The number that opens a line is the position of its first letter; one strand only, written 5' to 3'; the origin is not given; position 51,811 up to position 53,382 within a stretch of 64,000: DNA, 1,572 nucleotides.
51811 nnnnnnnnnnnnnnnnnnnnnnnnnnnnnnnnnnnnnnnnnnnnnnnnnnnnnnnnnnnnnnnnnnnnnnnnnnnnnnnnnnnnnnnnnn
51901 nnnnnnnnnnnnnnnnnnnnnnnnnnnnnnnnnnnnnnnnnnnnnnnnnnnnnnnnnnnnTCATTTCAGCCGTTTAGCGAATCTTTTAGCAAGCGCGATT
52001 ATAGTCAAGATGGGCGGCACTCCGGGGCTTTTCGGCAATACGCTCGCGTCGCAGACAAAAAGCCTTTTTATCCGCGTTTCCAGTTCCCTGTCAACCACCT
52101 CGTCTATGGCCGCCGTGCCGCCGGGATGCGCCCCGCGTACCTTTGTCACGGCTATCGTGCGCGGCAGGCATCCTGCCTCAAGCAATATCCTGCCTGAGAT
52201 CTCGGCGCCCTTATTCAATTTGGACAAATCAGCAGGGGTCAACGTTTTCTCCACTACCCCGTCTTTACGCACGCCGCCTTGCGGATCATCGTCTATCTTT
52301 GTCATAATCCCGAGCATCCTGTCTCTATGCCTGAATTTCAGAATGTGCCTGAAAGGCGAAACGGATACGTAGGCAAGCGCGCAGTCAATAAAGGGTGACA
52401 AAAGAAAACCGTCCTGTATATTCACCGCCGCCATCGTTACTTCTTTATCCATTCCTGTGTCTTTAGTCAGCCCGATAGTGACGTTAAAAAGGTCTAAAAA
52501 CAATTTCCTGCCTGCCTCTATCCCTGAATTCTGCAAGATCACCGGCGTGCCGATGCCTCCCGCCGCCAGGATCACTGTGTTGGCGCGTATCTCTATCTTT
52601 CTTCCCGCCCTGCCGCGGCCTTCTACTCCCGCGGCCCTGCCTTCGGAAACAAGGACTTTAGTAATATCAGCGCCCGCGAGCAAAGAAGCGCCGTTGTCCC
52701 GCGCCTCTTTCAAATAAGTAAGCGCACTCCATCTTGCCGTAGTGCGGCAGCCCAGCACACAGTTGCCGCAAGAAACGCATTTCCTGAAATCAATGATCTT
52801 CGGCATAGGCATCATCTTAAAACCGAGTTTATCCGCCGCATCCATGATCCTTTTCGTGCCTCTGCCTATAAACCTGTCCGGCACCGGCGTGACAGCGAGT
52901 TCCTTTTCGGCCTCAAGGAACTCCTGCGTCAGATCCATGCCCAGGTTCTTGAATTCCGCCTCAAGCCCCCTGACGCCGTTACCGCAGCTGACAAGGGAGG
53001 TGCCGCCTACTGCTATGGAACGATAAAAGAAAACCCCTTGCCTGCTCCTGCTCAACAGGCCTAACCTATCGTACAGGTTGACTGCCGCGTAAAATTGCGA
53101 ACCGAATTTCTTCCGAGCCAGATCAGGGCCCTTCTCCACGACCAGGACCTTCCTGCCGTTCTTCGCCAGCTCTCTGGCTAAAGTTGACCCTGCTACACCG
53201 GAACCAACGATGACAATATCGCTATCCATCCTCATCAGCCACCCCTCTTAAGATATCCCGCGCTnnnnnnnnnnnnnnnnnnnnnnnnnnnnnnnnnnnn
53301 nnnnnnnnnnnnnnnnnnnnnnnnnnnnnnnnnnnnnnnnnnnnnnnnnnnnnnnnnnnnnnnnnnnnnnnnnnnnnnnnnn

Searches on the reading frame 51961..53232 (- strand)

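Call 105: search_protein_families(library=pfam, proteins=[window:51961-53232:-], max_evalue=0.00001)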
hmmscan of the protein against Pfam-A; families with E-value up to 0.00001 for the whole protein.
window:51961-53232:- (423 aa): 8 families
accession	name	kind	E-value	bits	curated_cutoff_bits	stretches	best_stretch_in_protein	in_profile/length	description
PF00732.25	GMC_oxred_N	-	1.8e-25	90.5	23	1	5-239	2-204/218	GMC oxidoreductase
PF01266.30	DAO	-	2.2e-12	47.6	27.9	1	5-228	1-206/353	FAD dependent oxidoreductase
PF00890.30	FAD_binding_2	-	4.4e-11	43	20.4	1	5-37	1-33/414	FAD binding domain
PF05199.19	GMC_oxred_C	-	1.4e-08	35.9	24.6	1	365-415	83-139/139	GMC oxidoreductase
PF13450.12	NAD_binding_8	-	6e-08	33.3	21.9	1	8-38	1-31/68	NAD(P)-binding Rossmann-like domain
PF07992.20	Pyr_redox_2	-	6.1e-08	32.9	26.1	0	5-37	2-34/291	Pyridine nucleotide-disulphide oxidoreductase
PF03486.20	HI0933_like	-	4.5e-07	30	50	0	5-41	2-38/244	HI0933-like protein Rossmann domain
PF12831.13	FAD_oxidored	-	5.1e-06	26.5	27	0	5-36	1-32/416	FAD dependent oxidoreductase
